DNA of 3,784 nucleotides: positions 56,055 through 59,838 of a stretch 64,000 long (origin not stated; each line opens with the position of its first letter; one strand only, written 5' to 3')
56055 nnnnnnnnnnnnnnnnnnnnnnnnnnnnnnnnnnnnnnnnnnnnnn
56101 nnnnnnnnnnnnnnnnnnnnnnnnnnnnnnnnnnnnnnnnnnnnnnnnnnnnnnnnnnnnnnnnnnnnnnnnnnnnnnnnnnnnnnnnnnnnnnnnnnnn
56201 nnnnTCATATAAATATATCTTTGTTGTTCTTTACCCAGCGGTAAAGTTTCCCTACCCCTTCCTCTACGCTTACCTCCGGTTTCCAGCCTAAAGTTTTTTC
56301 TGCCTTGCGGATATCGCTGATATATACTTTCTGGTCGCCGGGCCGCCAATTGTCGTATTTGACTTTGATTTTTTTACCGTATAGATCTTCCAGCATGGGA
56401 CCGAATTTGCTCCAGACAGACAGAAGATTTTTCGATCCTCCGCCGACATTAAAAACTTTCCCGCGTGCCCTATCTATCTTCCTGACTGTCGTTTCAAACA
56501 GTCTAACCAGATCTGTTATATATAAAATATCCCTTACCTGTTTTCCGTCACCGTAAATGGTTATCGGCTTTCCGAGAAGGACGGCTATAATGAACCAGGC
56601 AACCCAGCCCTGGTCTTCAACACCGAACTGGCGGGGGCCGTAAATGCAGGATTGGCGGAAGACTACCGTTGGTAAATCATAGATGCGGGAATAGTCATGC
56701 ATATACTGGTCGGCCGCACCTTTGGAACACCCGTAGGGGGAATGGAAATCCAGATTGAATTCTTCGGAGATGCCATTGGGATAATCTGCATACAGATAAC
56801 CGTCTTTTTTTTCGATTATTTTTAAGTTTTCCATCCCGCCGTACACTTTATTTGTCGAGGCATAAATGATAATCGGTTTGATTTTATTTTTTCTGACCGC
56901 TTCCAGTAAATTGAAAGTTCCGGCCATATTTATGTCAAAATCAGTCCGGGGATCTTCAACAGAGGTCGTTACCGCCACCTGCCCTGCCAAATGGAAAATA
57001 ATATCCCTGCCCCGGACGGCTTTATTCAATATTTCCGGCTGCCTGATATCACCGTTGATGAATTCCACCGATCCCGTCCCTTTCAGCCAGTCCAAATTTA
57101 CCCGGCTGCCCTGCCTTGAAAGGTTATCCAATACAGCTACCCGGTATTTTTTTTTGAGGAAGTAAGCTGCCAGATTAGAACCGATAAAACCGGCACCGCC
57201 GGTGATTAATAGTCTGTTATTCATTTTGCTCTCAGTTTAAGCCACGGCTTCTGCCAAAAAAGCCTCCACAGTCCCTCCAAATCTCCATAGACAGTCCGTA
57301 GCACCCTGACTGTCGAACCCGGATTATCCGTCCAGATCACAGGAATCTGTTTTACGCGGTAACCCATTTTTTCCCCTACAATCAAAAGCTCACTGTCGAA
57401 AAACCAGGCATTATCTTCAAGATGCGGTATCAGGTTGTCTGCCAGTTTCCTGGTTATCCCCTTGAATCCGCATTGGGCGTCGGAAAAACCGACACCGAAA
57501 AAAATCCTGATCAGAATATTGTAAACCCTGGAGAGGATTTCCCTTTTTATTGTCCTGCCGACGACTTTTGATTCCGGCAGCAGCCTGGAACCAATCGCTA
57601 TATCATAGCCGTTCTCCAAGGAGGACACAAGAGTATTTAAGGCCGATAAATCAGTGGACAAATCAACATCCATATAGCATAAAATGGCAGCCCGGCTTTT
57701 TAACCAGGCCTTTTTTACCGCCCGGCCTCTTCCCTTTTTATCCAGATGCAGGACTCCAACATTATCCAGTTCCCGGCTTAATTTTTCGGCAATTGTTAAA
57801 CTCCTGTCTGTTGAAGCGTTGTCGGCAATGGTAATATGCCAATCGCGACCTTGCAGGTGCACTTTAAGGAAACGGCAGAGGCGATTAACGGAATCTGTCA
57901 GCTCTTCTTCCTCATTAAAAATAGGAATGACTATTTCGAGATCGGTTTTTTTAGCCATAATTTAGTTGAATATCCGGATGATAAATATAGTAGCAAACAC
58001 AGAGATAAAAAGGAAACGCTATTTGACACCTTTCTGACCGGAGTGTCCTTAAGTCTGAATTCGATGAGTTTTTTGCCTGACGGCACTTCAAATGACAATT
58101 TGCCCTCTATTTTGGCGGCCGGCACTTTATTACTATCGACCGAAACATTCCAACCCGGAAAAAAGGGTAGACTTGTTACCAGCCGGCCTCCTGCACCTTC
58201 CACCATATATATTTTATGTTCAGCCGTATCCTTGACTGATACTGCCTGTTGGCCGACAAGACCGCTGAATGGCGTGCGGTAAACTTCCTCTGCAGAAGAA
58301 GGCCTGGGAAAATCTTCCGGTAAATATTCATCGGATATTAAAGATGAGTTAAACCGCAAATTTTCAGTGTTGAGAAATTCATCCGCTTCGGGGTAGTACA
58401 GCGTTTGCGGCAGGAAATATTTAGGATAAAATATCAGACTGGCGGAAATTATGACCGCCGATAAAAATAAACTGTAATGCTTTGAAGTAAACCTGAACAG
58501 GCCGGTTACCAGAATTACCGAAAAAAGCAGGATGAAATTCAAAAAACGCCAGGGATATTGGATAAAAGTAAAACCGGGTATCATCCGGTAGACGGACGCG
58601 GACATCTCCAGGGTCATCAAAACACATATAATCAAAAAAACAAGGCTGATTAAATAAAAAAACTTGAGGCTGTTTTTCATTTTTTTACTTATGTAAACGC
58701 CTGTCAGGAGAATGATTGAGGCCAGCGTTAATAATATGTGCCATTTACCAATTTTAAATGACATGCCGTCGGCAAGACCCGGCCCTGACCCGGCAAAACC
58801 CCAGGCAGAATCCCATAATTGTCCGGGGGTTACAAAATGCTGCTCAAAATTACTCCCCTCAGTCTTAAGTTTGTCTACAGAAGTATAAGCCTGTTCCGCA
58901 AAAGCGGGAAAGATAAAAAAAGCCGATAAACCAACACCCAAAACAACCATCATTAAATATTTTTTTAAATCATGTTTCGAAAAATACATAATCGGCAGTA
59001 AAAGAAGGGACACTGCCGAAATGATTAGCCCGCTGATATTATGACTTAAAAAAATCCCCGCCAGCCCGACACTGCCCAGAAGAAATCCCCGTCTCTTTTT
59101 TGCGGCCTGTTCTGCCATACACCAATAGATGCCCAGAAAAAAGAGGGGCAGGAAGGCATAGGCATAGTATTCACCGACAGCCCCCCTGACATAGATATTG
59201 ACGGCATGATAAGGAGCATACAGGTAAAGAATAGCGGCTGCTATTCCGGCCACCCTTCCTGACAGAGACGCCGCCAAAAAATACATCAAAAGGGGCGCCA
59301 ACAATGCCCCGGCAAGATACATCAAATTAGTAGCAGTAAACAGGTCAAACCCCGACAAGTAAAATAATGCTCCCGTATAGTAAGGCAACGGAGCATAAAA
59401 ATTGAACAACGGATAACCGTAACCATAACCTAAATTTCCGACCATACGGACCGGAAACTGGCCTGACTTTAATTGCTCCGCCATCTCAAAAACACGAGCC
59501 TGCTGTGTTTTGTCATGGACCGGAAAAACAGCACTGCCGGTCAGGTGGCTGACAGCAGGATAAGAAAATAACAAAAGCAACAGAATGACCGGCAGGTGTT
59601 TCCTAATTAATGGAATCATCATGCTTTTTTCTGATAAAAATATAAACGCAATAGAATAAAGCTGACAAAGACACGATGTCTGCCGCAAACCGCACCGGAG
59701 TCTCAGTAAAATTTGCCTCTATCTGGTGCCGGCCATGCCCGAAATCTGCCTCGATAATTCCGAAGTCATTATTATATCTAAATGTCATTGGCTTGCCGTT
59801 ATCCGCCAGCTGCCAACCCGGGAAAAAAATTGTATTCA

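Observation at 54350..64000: Second donor/transferase module: three DPM1-like synthases interleaved with four GT-C enzymes and two nucleotide-sugar epimerases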

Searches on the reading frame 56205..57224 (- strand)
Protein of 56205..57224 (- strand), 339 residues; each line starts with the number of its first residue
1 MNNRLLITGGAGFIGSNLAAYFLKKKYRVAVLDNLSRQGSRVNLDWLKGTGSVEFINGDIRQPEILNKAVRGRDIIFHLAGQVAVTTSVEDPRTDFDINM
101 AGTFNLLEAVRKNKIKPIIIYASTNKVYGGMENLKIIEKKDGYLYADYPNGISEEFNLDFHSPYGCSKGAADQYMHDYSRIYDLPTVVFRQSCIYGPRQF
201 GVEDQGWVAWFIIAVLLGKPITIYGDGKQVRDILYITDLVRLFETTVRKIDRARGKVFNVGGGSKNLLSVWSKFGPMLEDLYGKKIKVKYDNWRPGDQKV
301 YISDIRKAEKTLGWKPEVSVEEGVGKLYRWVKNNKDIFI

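Call 5: search_protein_families(library=pfam, proteins=[window:56205-57224:-], max_evalue=0.01)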
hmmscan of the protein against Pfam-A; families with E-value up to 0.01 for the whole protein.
window:56205-57224:- (339 aa): 10 families
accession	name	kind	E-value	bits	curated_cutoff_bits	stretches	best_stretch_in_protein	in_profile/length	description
PF16363.11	GDP_Man_Dehyd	-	2.4e-55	188.7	27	1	6-325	1-330/332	GDP-mannose 4,6 dehydratase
PF01370.27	Epimerase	-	1.5e-51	175.6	20.9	1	6-261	2-240/240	NAD dependent epimerase/dehydratase family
PF01073.25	3Beta_HSD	-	2.2e-21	76.5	22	1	6-243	1-225/280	3-beta hydroxysteroid dehydrogenase/isomerase family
PF07993.18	NAD_binding_4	-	3.9e-15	56.1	20.1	1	7-229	1-244/258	Male sterility protein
PF02719.21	Polysacc_synt_2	-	4e-09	36.5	20.2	1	5-127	1-131/293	Polysaccharide biosynthesis protein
PF04321.23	RmlD_sub_bind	-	5.7e-09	35.9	27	1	4-152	2-122/287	RmlD substrate binding domain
PF05368.20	NmrA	-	1.8e-06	28.2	27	1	2-84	2-79/298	NmrA-like family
PF13460.12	NAD_binding_10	-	2.8e-06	27.8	27.2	1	9-123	1-98/184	NAD(P)H-binding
PF00106.31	adh_short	-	4.5e-06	26.7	26.6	1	5-112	3-121/195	short chain dehydrogenase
PF08659.16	KR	-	0.00046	20.6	22.6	1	6-131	4-144/180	KR domain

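Call 12: search_protein_families(library=ncbifam, proteins=[window:56205-57224:-], max_evalue=0.001)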
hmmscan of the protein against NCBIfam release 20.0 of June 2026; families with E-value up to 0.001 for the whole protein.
window:56205-57224:- (339 aa): 38 families (the best 25 are shown)
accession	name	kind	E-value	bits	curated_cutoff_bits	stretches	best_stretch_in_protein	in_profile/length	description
TIGR01181.1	dTDP_gluc_dehyt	equivalog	7.7e-57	192.8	365.1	1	4-336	1-316/321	dTDP-glucose 4,6-dehydratase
TIGR01179.1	galE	equivalog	4.7e-45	153.8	262.3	1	4-336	1-330/332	UDP-glucose 4-epimerase GalE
TIGR04180.1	EDH_00030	hypoth_equivalog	1.1e-40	139.6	475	1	6-318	2-296/297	NAD-dependent 4,6-dehydratase LegB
NF007490.0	PRK10084.1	subfamily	4e-39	134.6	649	1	4-336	2-339/361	dTDP-glucose 4,6-dehydratase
NF007582.0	PRK10217.1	equivalog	2.1e-35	122.5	698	1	4-335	3-335/355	dTDP-glucose 4,6-dehydratase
NF011728.1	PRK15181.1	equivalog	8.9e-30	103.9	760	1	3-333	16-339/348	Vi polysaccharide biosynthesis UDP-N-acetylglucosaminuronic acid C-4 epimerase TviC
NF007956.0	PRK10675.1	subfamily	1.2e-29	103.6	394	1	4-334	2-332/338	UDP-glucose 4-epimerase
TIGR02622.1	CDP_4_6_dhtase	equivalog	5.3e-25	88.3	278.45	1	2-136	4-141/352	CDP-glucose 4,6-dehydratase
TIGR02197.1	heptose_epim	equivalog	1.8e-23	83.2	274.6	1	5-333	1-315/316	ADP-glyceromanno-heptose 6-epimerase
TIGR03466.1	HpnA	hypoth_equivalog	5.9e-20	71.4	367.65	1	5-138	3-127/327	hopanoid-associated sugar epimerase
NF043036.1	ErythonDh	equivalog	1.5e-19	70.4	325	1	4-180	2-165/321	D-erythronate dehydrogenase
NF008872.0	PRK11908.1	equivalog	1.1e-17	64.2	294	1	4-332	3-336/349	bifunctional UDP-4-keto-pentose/UDP-xylose synthase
NF042422.1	oxyalk_red_OleD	equivalog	4e-17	62.6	580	1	4-198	2-172/329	2-alkyl-3-oxoalkanoate reductase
NF042423.1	oxyalk_red_Shew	equivalog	7.8e-17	61.3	580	1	3-198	9-178/331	2-alkyl-3-oxoalkanoate reductase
NF041015.1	UDPsulfquin_syn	equivalog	1.6e-15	57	575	1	51-335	66-367/384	UDP-sulfoquinovose synthase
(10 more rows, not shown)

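Call 14: search_solved_structures(query=window:56205-57224:-, max_evalue=1e-10)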
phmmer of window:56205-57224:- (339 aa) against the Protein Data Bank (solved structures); distinct sequences matched with E-value up to 1e-10: 86 (the best 60 are shown).
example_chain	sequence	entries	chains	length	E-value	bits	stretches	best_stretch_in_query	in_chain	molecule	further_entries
9rl0_E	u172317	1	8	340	1.7e-112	379.3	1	5-332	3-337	CDP-tyvelose 2-epimerase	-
1orr_A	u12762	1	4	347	1.4e-99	336.8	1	4-332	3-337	CDP-tyvelose-2-epimerase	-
4zrm_A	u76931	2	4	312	2e-40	142.3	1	4-325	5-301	UDP-glucose 4-epimerase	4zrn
6bwl_A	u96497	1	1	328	1.7e-39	139.2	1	4-335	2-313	Pal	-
6bi4_A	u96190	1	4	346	6e-39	137.5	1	4-336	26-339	dTDP-glucose 4,6-dehydratase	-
2hun_A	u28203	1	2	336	1.1e-37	133.3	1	4-334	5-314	336aa long hypothetical dTDP-glucose 4,6-dehydratase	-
7ys8_A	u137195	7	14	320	1.6e-37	132.7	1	4-332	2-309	UDP-glucose 4-epimerase | UDP-glucose 4-epimerase along with EC 5.1.3.2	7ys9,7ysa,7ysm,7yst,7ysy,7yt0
8du1_A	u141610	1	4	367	2.4e-37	132.2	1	4-336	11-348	dTDP-glucose 4,6-dehydratase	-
6wjb_A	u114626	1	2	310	4.2e-37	131.4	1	3-329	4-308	NAD-dependent epimerase/dehydratase family protein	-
6wj9_A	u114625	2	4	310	2.1e-36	129.1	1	3-329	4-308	NAD-dependent epimerase/dehydratase family protein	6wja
1g1a_A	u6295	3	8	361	9.8e-35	123.6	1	4-334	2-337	DTDP-D-GLUCOSE 4,6-DEHYDRATASE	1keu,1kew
2p5u_A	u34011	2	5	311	4.8e-34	121.3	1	4-324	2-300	UDP-glucose 4-epimerase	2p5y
8rdg_A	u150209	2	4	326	3.3e-33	118.6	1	4-330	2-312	SDR family NAD(P)-dependent oxidoreductase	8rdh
1r6d_A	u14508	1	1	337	3.5e-33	118.5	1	4-335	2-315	TDP-glucose-4,6-dehydratase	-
6pmh_A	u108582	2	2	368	9.6e-33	117.1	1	5-336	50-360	UDP-glucose 4-epimerase related protein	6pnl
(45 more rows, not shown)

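Call 29: search_solved_structures(query=window:56205-57224:-, max_evalue=1e-80, show_alignments=2)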
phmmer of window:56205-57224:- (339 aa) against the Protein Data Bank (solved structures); distinct sequences matched with E-value up to 1e-80: 2.
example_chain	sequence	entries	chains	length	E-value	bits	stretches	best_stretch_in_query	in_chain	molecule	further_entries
9rl0_E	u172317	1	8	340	1.7e-112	379.3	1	5-332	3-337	CDP-tyvelose 2-epimerase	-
1orr_A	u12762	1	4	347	1.4e-99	336.8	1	4-332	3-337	CDP-tyvelose-2-epimerase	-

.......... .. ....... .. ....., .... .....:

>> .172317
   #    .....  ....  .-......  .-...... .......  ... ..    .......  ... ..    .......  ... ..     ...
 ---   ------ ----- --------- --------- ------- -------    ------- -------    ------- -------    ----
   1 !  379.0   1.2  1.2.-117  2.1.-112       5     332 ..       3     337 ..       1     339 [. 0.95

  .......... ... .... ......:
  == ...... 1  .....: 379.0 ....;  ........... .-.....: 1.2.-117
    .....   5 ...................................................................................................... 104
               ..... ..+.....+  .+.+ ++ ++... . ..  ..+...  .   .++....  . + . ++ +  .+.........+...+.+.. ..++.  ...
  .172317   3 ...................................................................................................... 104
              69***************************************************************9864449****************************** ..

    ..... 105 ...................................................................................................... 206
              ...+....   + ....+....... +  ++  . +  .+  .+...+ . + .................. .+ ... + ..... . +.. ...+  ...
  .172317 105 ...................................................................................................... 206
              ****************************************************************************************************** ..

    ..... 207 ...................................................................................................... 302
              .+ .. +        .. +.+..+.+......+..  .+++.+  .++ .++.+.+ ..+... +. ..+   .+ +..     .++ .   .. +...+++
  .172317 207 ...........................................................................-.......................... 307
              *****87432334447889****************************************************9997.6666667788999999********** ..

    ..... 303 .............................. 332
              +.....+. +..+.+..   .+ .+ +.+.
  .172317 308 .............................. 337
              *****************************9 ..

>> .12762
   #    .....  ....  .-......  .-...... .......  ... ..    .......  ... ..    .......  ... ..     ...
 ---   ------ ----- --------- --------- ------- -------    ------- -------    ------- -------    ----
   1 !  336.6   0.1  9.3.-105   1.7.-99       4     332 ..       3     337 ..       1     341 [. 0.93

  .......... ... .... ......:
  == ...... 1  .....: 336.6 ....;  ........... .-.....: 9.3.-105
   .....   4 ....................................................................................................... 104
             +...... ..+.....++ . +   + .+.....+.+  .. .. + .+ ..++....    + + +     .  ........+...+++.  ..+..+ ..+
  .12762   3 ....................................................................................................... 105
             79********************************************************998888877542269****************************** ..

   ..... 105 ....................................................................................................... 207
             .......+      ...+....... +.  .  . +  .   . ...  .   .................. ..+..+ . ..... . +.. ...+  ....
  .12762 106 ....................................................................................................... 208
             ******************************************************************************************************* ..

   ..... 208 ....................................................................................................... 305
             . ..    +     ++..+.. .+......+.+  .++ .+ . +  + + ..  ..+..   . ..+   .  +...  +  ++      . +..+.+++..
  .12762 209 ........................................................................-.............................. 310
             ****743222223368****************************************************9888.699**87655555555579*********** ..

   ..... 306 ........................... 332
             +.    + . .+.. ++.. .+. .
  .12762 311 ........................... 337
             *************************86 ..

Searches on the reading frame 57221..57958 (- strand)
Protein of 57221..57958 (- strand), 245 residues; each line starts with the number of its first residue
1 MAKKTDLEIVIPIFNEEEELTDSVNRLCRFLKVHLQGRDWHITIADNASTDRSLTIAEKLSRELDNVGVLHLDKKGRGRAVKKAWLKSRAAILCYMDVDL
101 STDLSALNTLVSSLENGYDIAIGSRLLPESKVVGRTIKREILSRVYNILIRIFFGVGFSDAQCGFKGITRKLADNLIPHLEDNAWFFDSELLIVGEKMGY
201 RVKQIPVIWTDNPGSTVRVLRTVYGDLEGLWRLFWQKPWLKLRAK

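Call 5: search_protein_families(library=pfam, proteins=[window:57221-57958:-], max_evalue=0.01)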
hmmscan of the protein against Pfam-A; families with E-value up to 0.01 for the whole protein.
window:57221-57958:- (245 aa): 2 families
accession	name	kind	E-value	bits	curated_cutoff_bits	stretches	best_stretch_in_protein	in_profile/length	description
PF00535.33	Glycos_transf_2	-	2.1e-22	80.3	23.3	1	9-175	2-166/168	Glycosyl transferase family 2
PF13704.12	Glyco_tranf_2_4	-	0.004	18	27.5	1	23-88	3-64/98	Glycosyl transferase family 2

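Call 12: search_protein_families(library=ncbifam, proteins=[window:57221-57958:-], max_evalue=0.001)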
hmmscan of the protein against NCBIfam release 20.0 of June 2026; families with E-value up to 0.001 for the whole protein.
window:57221-57958:- (245 aa): 14 families
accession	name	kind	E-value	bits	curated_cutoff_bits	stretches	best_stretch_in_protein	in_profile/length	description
TIGR04182.1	glyco_TIGR04182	equivalog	5e-12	45.8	325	1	8-218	3-199/293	S-layer glycoprotein N-glycosyltransferase AglJ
NF007986.1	PRK10714.1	equivalog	7.4e-11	41.6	529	1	6-179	7-175/316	undecaprenyl-phosphate 4-deoxy-4-formamido-L-arabinose transferase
NF047588.1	GlcsyltransPgfSStrep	equivalog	1.1e-10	41.2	500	1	7-183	3-174/308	glycosyltransferase PgfS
TIGR03111.1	glyc2_xrt_Gpos1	hypoth_equivalog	3.7e-09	35.9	363.95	1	5-138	49-181/439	TIGR03111 family XrtG-associated glycosyltransferase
TIGR03937.1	PgaC_IcaA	equivalog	8.4e-09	34.9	422.3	1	6-120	46-156/407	poly-beta-1,6-N-acetyl-D-glucosamine synthase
NF041391.1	DPhHxTase_Halo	equivalog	1.4e-08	34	375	1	47-216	31-190/213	dolichyl-phosphate hexose transferase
TIGR04283.1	glyco_like_mftF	equivalog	2.7e-08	33.7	182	1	8-114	2-97/221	TIGR04283 family arsenosugar biosynthesis glycosyltransferase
NF007482.0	PRK10073.1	equivalog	4.7e-07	29.1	423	1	2-112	3-108/334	glycosyltransferase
NF058614.1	PPMAGASynPpgS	equivalog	1.3e-06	28.1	370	1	7-207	2-194/226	polyprenyl-phospho-N-acetylgalactosaminyl synthase PpgS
NF038302.1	EPS_HpsE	equivalog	1.4e-06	27.5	300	1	6-100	2-97/307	hormogonium polysaccharide biosynthesis glycosyltransferase HpsE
NF010496.0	PRK13915.1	equivalog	4.4e-05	22.7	262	1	4-103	30-130/307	glucosyl-3-phosphoglycerate synthase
NF050050.1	ProtGlycPglI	equivalog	0.00025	20.5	500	1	6-133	3-127/306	GalNAc(5)-diNAcBac-PP-undecaprenol beta-1,3-glucosyltransferase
TIGR03965.1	mycofact_glyco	equivalog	0.00083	18.3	280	1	5-129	74-194/467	mycofactocin biosynthesis glycosyltransferase MftF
NF047683.1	TeichurnBiosyTuaG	equivalog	0.00092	18.9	400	0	3-100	4-97/252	teichuronic acid biosynthesis protein TuaG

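Call 19: search_solved_structures(query=window:57221-57958:-, max_evalue=0.001)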
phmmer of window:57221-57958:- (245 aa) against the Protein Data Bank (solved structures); distinct sequences matched with E-value up to 0.001: 5.
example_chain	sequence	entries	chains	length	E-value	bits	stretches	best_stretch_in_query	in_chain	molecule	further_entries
5mlz_A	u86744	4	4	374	2.8e-13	53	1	7-207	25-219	Dolichol monophosphate mannose synthase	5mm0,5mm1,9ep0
9bhc_C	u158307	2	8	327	6.9e-11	45.2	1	7-181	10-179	Undecaprenyl-phosphate 4-deoxy-4-formamido-L-arabinose transferase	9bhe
8vxh_A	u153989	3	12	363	9.2e-11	44.8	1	7-181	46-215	Undecaprenyl-phosphate 4-deoxy-4-formamido-L-arabinose transferase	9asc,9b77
9hwj_A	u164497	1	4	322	5.7e-08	35.6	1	7-187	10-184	Undecaprenyl-phosphate 4-deoxy-4-formamido-L-arabinose transferase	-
5tze_C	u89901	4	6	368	0.00073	22.2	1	8-107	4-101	Glycosyl transferase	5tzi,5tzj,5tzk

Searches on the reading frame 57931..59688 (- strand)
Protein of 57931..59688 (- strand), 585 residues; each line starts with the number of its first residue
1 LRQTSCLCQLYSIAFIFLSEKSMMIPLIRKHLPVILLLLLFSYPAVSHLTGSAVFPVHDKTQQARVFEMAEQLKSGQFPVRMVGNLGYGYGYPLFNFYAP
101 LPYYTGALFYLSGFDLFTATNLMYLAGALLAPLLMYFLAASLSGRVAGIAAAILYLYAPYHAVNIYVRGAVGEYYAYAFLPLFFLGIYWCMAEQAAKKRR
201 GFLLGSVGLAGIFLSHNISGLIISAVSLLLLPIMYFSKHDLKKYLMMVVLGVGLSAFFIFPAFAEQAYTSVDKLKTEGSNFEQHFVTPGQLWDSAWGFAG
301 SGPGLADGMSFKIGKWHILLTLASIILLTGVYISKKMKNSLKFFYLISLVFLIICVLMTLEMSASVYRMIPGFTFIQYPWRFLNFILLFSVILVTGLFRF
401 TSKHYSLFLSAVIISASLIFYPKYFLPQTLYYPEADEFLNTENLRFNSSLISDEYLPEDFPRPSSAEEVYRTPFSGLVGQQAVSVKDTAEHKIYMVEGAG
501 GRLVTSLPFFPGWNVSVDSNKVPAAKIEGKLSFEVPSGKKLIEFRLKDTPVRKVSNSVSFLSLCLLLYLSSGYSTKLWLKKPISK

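Call 5: search_protein_families(library=pfam, proteins=[window:57931-59688:-], max_evalue=0.01)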
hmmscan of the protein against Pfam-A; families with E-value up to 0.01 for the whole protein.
window:57931-59688:- (585 aa): 1 family
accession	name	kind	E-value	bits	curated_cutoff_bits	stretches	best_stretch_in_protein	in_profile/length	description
PF10131.15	PTPS_related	-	2.8e-11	43.1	26.4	1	95-427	1-312/621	6-pyruvoyl-tetrahydropterin synthase related domain; membrane protein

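Call 12: search_protein_families(library=ncbifam, proteins=[window:57931-59688:-], max_evalue=0.001)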
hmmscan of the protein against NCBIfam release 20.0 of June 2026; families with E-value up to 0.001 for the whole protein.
window:57931-59688:- (585 aa): 0 families
